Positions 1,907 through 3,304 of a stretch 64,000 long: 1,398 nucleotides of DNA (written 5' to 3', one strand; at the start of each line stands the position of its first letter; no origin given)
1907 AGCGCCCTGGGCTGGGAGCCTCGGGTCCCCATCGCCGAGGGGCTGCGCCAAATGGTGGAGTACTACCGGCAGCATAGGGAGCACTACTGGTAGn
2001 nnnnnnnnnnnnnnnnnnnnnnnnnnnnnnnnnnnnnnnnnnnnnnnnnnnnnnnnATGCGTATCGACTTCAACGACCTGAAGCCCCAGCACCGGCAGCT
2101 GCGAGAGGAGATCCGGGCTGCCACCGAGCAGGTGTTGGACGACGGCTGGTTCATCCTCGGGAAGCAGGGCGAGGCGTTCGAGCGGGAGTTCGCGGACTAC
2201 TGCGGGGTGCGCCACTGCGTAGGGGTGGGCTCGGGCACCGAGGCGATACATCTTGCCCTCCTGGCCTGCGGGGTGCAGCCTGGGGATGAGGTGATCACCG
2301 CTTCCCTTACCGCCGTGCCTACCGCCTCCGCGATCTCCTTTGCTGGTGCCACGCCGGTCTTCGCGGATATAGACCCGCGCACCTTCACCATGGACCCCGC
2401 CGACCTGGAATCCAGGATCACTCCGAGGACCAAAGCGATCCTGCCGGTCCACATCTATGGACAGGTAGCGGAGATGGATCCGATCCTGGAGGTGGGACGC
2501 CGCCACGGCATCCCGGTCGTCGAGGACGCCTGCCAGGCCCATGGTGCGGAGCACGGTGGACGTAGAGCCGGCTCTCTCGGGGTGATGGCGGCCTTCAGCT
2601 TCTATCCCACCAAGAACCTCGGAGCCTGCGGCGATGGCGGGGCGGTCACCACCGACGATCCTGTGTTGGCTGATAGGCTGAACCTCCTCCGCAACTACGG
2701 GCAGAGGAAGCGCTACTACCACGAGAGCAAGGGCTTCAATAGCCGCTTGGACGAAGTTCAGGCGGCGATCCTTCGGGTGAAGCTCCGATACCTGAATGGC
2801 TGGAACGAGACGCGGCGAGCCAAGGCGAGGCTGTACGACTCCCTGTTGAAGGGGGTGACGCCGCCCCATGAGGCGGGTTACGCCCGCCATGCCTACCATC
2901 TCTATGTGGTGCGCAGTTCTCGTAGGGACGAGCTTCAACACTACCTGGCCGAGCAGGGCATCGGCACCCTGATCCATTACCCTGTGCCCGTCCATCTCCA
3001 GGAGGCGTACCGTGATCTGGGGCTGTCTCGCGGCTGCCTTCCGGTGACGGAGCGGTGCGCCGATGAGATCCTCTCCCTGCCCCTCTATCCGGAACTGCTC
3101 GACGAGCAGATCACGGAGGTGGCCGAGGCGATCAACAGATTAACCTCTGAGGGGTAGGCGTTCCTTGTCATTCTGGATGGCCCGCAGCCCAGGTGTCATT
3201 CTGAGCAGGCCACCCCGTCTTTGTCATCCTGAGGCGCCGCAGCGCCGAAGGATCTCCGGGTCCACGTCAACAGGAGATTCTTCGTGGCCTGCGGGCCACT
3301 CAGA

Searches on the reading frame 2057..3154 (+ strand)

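Call 31: search_protein_families(library=pfam, proteins=[window:2057-3154:+], max_evalue=0.001)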
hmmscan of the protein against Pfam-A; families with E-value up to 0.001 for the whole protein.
window:2057-3154:+ (366 aa): 4 families
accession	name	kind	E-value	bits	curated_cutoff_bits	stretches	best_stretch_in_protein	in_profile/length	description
PF01041.23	DegT_DnrJ_EryC1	-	1.7e-123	412.9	19.8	1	15-359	3-359/360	DegT/DnrJ/EryC1/StrS aminotransferase family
PF01212.27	Beta_elim_lyase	-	1.1e-05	25.3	27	1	39-162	35-173/288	Beta-eliminating lyase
PF00266.25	Aminotran_5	-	0.00037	20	21.5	1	58-164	68-182/371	Aminotransferase class-V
PF01053.26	Cys_Met_Meta_PP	-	0.00043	19.4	27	1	39-161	55-177/381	Cys/Met metabolism PLP-dependent enzyme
